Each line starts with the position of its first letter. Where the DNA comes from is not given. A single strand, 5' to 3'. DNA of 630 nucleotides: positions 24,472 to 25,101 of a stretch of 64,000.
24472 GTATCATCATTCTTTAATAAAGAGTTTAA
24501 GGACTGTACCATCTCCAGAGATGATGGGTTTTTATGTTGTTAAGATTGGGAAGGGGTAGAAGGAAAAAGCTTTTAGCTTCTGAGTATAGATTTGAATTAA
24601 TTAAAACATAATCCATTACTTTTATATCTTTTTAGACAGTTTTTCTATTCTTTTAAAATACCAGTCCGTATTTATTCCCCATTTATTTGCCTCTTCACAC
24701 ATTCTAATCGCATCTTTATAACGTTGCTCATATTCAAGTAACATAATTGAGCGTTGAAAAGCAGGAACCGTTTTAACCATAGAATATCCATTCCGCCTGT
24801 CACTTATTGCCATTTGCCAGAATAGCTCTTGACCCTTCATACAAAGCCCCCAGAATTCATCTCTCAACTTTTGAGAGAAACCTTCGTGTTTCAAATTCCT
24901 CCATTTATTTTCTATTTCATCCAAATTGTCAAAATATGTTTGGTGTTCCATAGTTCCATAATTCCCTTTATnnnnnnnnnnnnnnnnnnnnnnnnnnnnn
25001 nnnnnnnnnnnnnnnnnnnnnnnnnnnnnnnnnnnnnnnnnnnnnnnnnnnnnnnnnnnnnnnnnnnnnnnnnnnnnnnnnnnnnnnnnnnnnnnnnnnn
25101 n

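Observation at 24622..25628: Two-gene cassette: Zn-ribbon + DUF4145 (HEPN-like) protein with a small unknown partner, wedged between rRNA methyltransferases and pnp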

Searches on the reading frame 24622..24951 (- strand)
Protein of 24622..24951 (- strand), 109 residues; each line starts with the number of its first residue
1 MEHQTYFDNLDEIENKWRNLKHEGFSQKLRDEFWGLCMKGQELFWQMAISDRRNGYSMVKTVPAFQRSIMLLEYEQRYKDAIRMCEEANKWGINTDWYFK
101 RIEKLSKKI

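Call 3: search_protein_families(library=pfam, proteins=[window:24622-24951:-], max_evalue=1)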
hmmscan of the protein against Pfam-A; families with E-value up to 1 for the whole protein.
window:24622-24951:- (109 aa): 0 families

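Call 4: search_protein_families(library=padloc, proteins=[window:24622-24951:-], max_evalue=1)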
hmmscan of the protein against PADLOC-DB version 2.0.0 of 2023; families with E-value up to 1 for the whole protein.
window:24622-24951:- (109 aa): 0 families

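Call 5: search_protein_families(library=ncbifam, proteins=[window:24622-24951:-], max_evalue=1)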
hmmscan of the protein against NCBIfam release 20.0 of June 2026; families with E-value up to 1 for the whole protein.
window:24622-24951:- (109 aa): 0 families

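Call 10: find_homologous_proteins(query=window:24622-24951:-, max_evalue=0.01)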
Query window:24622-24951:- (109 aa): 5 proteins with E <= 0.01 among 7 candidates.
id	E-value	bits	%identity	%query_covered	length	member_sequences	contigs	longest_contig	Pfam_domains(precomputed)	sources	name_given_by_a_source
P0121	1.0e-69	249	100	100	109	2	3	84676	-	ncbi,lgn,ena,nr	ncbi:hypothetical protein K8R20_02955 [bacterium]|nr:hypothetical protein [bacterium]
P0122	6.3e-47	176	69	100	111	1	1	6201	-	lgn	-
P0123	5.4e-45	170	68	99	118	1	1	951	-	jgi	jgi:hypothetical protein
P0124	5.7e-42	160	66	100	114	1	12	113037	-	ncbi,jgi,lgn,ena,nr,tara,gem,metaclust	ncbi:hypothetical protein CL635_00190 [bacterium]|jgi:hypothetical protein|nr:hypothetical protein [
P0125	5.9e-38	147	63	94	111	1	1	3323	-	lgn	-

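Call 11: find_encoding_contigs(protein=P0124, flank=6000, max_places=4)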
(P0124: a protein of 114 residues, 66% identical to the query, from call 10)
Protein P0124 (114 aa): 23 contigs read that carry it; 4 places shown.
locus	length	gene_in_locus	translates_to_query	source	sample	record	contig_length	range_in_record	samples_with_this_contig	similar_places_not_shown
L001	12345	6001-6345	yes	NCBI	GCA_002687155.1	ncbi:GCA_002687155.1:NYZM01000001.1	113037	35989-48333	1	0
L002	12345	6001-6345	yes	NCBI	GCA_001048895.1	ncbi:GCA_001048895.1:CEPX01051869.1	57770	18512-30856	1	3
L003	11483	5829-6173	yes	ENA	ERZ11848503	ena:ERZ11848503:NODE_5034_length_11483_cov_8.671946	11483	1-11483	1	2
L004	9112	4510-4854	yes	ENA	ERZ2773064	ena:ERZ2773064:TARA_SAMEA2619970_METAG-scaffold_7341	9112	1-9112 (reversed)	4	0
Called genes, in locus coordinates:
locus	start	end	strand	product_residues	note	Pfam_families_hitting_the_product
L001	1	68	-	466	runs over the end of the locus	PF13393:tRNA-synt_His, PF00587:tRNA-synt_2b, PF03129:HGTP_anticodon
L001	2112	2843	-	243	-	PF02592:Vut_1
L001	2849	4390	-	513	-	-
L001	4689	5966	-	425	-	PF02810:SEC-C (weak)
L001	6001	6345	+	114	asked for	-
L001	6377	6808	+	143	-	-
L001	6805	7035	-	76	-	-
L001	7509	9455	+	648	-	PF08708:PriCT_1, PF13481:AAA_25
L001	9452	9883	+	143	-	-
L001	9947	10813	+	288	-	-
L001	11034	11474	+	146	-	-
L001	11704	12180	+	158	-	PF00583:Acetyltransf_1, PF13673:Acetyltransf_10, PF13508:Acetyltransf_7, PF08445:FR47 (weak)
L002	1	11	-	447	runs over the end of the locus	PF13393:tRNA-synt_His, PF00587:tRNA-synt_2b, PF03129:HGTP_anticodon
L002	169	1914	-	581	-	PF00239:Resolvase, PF07508:Recombinase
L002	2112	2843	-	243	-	PF02592:Vut_1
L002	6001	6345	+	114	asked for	-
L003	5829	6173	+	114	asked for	-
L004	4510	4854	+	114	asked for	-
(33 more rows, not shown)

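Call 12: find_encoding_contigs(protein=P0122, flank=6000, max_places=3)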
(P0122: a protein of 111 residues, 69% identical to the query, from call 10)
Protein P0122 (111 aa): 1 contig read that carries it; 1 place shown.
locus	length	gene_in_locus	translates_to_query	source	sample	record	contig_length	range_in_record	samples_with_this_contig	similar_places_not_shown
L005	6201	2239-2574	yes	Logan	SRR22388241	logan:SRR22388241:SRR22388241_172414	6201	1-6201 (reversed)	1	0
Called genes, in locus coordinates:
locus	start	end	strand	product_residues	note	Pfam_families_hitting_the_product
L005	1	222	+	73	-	?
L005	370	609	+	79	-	-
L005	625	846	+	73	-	PF07927:HicA_toxin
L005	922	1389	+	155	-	-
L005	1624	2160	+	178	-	PF01923:Cob_adeno_trans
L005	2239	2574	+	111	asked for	-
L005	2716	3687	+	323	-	PF13581:HATPase_c_2 (weak)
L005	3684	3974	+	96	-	PF14213:DUF4325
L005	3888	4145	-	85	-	-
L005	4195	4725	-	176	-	PF02245:Pur_DNA_glyco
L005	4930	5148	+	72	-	-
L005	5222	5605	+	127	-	-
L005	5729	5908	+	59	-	PF00584:SecE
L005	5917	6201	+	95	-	?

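Call 13: find_encoding_contigs(protein=P0125, flank=6000, max_places=3)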
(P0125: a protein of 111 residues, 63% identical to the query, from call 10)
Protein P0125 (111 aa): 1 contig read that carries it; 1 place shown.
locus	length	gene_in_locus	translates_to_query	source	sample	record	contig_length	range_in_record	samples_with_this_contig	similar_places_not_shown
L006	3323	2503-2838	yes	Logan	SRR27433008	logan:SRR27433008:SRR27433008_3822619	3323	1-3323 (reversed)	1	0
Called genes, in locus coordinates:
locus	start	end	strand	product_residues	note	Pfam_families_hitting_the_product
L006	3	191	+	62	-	?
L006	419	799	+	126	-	-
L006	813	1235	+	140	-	-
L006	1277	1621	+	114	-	-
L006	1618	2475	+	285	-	-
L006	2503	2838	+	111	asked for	-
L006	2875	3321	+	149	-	?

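Call 24: find_encoding_contigs(protein=P0121, flank=3000, max_places=4)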
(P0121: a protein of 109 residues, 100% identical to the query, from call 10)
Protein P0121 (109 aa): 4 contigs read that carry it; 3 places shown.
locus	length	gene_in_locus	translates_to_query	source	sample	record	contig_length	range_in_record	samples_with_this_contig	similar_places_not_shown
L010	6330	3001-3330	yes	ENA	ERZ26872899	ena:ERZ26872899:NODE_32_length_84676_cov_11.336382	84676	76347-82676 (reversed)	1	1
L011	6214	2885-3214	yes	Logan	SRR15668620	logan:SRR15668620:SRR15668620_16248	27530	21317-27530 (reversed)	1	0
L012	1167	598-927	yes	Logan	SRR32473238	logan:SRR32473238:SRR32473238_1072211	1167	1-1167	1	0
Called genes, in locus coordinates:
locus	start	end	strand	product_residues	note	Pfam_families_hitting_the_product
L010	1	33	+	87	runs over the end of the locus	PF00312:Ribosomal_S15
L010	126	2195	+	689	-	PF01138:RNase_PH, PF22675:KH-I_KHDC4-BBP (faint), PF03726:PNPase (weak), PF01138:RNase_PH, PF00013:KH_1, PF00575:S1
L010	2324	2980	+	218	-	PF13643:DUF4145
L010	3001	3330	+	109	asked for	-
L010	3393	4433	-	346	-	PF17125:Methyltr_RsmF_N (faint), PF01189:Methyltr_RsmB-F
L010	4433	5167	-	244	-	PF04452:Methyltrans_RNA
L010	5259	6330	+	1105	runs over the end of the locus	PF16656:Pur_ac_phosph_N (weak)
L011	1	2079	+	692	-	?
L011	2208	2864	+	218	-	PF13643:DUF4145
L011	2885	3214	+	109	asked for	-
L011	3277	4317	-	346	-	PF17125:Methyltr_RsmF_N (faint), PF01189:Methyltr_RsmB-F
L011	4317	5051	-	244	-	PF04452:Methyltrans_RNA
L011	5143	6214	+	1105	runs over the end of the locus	PF16656:Pur_ac_phosph_N (weak)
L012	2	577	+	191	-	?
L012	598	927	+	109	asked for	-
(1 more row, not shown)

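Call 35: search_protein_representatives(protein=window:24622-24951:-)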
Query: 109 residues. Proteins with E-value up to 0.001 (for the whole library): 58; up to 1e-10: 23; up to 1e-30: 3. The best 58 are listed.
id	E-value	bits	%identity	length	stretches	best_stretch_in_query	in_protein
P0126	1.2e-44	167.0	70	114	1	1-108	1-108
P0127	9.0e-37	141.6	58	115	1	1-108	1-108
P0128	9.9e-32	125.4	56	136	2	43-107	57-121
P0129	1.8e-30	121.3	56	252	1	2-108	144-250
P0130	3.3e-30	120.4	52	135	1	4-108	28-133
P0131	1.8e-29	118.1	50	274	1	5-109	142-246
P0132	1.8e-24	102.0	46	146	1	4-109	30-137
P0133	1.2e-22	96.1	44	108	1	1-108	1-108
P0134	2.2e-22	95.2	48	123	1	5-109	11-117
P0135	9.8e-22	93.2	44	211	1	2-108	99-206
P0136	4.3e-21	91.1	46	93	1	22-108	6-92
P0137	7.0e-21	90.4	43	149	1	5-109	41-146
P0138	1.5e-18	82.9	43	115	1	4-108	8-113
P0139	3.3e-16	75.4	44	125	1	5-88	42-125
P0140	1.3e-15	73.5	38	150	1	5-108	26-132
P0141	2.4e-15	72.6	39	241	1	5-107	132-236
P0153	1.1e-08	51.1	36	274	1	5-106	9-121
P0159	8.2e-06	41.9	31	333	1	5-108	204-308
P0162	1.4e-05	41.1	29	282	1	5-109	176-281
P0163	2.2e-05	40.5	33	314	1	5-108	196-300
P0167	6.4e-05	39.0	33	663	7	32-58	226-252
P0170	1.0e-04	38.3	30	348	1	5-108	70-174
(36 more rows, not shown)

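Call 36: search_protein_families(library=pfam, proteins=[P0129, P0131, P0135, P0141, P0153, P0159, P0162, P0163, P0170, P0167], max_evalue=0.01)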
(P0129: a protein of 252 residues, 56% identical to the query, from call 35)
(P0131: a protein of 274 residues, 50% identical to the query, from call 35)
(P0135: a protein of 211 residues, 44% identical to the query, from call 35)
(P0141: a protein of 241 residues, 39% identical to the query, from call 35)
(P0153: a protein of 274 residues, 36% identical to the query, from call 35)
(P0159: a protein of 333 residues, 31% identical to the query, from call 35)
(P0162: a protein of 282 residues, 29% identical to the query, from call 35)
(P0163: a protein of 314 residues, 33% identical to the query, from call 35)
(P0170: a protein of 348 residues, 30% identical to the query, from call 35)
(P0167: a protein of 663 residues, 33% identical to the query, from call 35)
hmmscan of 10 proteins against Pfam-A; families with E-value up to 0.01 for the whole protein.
P0129 (252 aa): 0 families

P0131 (274 aa): 5 families
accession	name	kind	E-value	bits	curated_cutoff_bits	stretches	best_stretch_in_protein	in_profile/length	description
PF13424.12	TPR_12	-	6.2e-05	23.6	30.1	0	53-86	39-74/77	Tetratricopeptide repeat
PF07719.23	TPR_2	-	0.00011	22.5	27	0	59-84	3-28/34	Tetratricopeptide repeat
PF13428.12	TPR_14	-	0.0022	19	23.5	0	202-227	4-29/44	Tetratricopeptide repeat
PF13374.12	TPR_10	-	0.0025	18.2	27.5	0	57-84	2-29/42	Tetratricopeptide repeat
PF00515.34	TPR_1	-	0.0027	17.9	27.8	0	60-84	4-28/34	Tetratricopeptide repeat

P0135 (211 aa): 1 family
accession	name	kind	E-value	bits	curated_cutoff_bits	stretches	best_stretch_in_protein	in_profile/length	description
PF13717.11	Zn_ribbon_4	-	0.00019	21.7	30.3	1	4-34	2-35/36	zinc-ribbon domain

P0141 (241 aa): 4 families
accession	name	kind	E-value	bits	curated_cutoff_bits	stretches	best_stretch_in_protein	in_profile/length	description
PF00515.34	TPR_1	-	0.0022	18.2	27.8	0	200-218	10-28/34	Tetratricopeptide repeat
PF13428.12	TPR_14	-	0.0029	18.6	23.5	0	196-222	6-33/44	Tetratricopeptide repeat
PF13424.12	TPR_12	-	0.0055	17.3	30.1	0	74-104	47-77/77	Tetratricopeptide repeat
PF13181.12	TPR_8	-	0.0081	16.7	25.7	0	75-101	4-30/34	Tetratricopeptide repeat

P0153 (274 aa): 0 families

P0159 (333 aa): 1 family
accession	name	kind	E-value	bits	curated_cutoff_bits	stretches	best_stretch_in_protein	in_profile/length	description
PF00515.34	TPR_1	-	1.6e-05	25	27.8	1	263-289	2-28/34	Tetratricopeptide repeat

P0162 (282 aa): 0 families

P0163 (314 aa): 6 families
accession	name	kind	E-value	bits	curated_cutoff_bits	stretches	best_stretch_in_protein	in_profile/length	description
PF14020.11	DUF4236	-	3e-22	79.3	27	1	3-57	1-55/55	Protein of unknown function (DUF4236)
PF00515.34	TPR_1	-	2.5e-05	24.4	27.8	1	258-282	5-29/34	Tetratricopeptide repeat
PF13176.12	TPR_7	-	0.0002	21.6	27.9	1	256-282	1-29/36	Tetratricopeptide repeat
PF07719.23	TPR_2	-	0.0015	18.9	27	0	256-282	3-29/34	Tetratricopeptide repeat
PF20990.2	DUF2207_C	-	0.0016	18.6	33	1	62-150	99-185/247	Predicted membrane protein (DUF2207) C-terminal domain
PF13431.12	TPR_17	-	0.0049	17.5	24.4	0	251-274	10-33/34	Tetratricopeptide repeat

P0170 (348 aa): 0 families

P0167 (663 aa): 3 families
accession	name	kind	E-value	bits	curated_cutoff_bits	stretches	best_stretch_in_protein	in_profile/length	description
PF14311.12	DUF4379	-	2.3e-113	370.8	24.5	7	420-478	1-56/56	Probable Treble clef zinc finger domain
PF00226.36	DnaJ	-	1.5e-05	25.4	27.8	0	120-140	17-37/63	DnaJ domain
PF22799.2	PIR1-like_C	-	0.00036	21.6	27.6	0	426-454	30-58/74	Cell wall mannoprotein PIR1-like, C-terminal domain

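Call 43: find_homologous_proteins(query=A1, max_evalue=0.001)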
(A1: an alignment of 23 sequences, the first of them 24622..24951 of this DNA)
Query A1 (23 sequences) (109 aa, profile of the alignment): 47 proteins with E <= 0.001 among 732 candidates.
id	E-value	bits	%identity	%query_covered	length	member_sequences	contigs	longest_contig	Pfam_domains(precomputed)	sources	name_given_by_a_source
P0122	1.5e-44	169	69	100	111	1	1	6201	-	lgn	-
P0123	2.8e-44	168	68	99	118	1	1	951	-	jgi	jgi:hypothetical protein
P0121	2.0e-43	165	100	100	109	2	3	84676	-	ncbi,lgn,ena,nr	ncbi:hypothetical protein K8R20_02955 [bacterium]|nr:hypothetical protein [bacterium]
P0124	7.3e-42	160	66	100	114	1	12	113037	-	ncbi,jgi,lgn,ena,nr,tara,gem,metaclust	ncbi:hypothetical protein CL635_00190 [bacterium]|jgi:hypothetical protein|nr:hypothetical protein [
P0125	3.0e-41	158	63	94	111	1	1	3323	-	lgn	-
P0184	1.9e-32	130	42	95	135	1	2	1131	-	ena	-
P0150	5.8e-32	128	33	95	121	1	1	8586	-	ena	-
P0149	1.2e-31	127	33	96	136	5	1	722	-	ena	-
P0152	2.9e-31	126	32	91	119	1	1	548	-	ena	-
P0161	1.2e-25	108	31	94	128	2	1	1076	-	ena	-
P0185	8.1e-23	99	31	95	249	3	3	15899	PF14804.12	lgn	-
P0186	1.1e-20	92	31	94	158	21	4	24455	-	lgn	-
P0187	1.2e-20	92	30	94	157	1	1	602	-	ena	-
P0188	2.1e-20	91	30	94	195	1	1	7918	PF00515.35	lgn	-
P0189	3.0e-20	90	34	80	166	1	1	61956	-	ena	-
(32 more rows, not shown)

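Call 44: search_solved_structures(query=A1, max_evalue=10)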
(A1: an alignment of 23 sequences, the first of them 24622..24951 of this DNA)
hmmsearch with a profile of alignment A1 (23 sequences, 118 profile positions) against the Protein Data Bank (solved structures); distinct sequences matched with E-value up to 10: 45.
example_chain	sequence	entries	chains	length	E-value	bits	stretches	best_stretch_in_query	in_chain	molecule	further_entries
5orm_A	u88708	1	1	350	3.8e-09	40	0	57-98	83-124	cPPR-Telo1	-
5orq_A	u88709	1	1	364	4e-09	39.9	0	57-98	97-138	cPPR-Telo1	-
4wn4_A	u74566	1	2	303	1e-07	35.4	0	57-98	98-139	Pentatricopeptide repeat protein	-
4wsl_A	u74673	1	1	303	1.6e-07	34.7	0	57-98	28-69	Pentatricopeptide repeat protein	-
4pjr_A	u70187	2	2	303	6.2e-07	32.8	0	57-99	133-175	Pentatricopeptide repeat protein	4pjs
4pjq_A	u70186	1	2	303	1.2e-06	31.9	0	57-99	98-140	Pentatricopeptide repeat protein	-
5i9f_A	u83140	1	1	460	2.8e-06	30.7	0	61-101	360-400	pentatricopeptide repeat protein dPPR-U10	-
5i9g_C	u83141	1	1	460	2.9e-06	30.6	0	60-101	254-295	pentatricopeptide repeat protein dPPR-U8C2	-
5i9h_A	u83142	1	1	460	3.2e-06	30.5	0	60-101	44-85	pentatricopeptide repeat protein dPPR-U8G2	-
5i9d_A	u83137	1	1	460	3.3e-06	30.5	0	60-99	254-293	pentatricopeptide repeat protein dPPR-U8A2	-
6een_C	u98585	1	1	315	3.6e-05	27.1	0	58-99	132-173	Designer Pentatricopeptide Protein dPPR10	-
6een_B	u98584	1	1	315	5.1e-05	26.6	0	58-101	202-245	Designer Pentatricopeptide Protein dPPR10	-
6een_D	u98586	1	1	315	5.2e-05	26.6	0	58-99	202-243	Designer Pentatricopeptide Protein dPPR10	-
6een_A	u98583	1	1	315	8.6e-05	25.9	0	58-101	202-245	Designer Pentatricopeptide Protein dPPR10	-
5oj8_A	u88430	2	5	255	0.0076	19.6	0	72-97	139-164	Kinesin light chain 1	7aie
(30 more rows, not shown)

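Call 56: predict_structure(alignment_id=A3)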
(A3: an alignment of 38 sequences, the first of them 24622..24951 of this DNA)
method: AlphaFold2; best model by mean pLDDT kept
length: 109 residues; sequences in the alignment: 38
mean_pLDDT: 94.0   pTM: 0.85
mean pLDDT of the five models: 94.0, 93.6, 93.1, 92.9, 92.8
residues with pLDDT >= 90: 93; 70-90: 15; 50-70: 1; < 50: 0
segments of 3 or more residues with pLDDT < 50: none
pLDDT, mean of each block of 10 residues (from residue 1): 88 97 95 98 93 90 96 97 95 90 96
secondary structure, 60 per line:
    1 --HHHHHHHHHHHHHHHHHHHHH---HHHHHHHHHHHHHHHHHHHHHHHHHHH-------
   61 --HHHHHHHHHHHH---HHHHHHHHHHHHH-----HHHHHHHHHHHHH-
elements in order: H3-23 H27-53 H63-74 H78-90 H96-108

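Call 62: search_protein_families(library=padloc, proteins=[L001:4689-5966:-, L001:6377-6808:+, L006:1618-2475:+, L006:2875-3321:+, L005:2716-3687:+, L005:3684-3974:+], max_evalue=0.01)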
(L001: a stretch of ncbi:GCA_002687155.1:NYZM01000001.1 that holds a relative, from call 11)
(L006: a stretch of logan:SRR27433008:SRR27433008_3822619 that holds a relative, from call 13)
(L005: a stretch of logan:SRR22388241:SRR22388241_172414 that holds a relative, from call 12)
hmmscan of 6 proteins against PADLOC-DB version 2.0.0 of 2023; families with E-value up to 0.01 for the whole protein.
L001:4689-5966:- (425 aa): 3 families
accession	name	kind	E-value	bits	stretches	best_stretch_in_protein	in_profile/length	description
PDLC04917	PDC-S12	-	4.6e-05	21.4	1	400-420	195-215/218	-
PDLC00833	E1-E2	-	0.0013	16.2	1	401-421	170-190/222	E1-E2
PDLC00865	E2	-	0.0094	13.4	0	402-424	169-191/219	E2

L001:6377-6808:+ (143 aa): 0 families

L006:1618-2475:+ (285 aa): 0 families

L006:2875-3321:+ (149 aa): 0 families

L005:2716-3687:+ (323 aa): 1 family
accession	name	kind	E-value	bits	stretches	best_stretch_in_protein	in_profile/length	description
PDLC02567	DrmA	-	9.4e-17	57.4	1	72-249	75-248/1750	DrmA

L005:3684-3974:+ (96 aa): 1 family
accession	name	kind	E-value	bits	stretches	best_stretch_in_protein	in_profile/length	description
PDLC02567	DrmA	-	0.00013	17.1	1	19-89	318-389/1750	DrmA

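Call 63: search_protein_families(library=pfam, proteins=[L001:4689-5966:-, L001:6377-6808:+, L006:1618-2475:+, L006:2875-3321:+], max_evalue=0.01)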
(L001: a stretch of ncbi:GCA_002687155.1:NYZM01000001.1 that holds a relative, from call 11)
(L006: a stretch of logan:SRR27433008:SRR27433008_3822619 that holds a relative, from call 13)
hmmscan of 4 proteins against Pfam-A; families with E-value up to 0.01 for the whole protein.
L001:4689-5966:- (425 aa): 1 family
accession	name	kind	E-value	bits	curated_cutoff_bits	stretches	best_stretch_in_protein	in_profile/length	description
PF02810.21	SEC-C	-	8.3e-06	26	20.4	1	405-422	1-18/19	SEC-C motif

L001:6377-6808:+ (143 aa): 3 families
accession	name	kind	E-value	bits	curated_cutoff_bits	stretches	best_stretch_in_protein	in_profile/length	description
PF13565.12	HTH_32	-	0.002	19.1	33.7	0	4-46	21-71/73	Homeodomain-like domain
PF19776.5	DUF6262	-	0.0089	16.6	29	0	27-79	33-84/110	Family of unknown function (DUF6262)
PF12728.13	HTH_17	-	0.0098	16.6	27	0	28-48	2-22/51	Helix-turn-helix domain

L006:1618-2475:+ (285 aa): 0 families

L006:2875-3321:+ (149 aa): 1 family
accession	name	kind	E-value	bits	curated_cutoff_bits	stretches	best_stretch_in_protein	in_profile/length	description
PF10706.15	Aminoglyc_resit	-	1.5e-10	41.9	21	1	9-62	3-56/149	Aminoglycoside-2''-adenylyltransferase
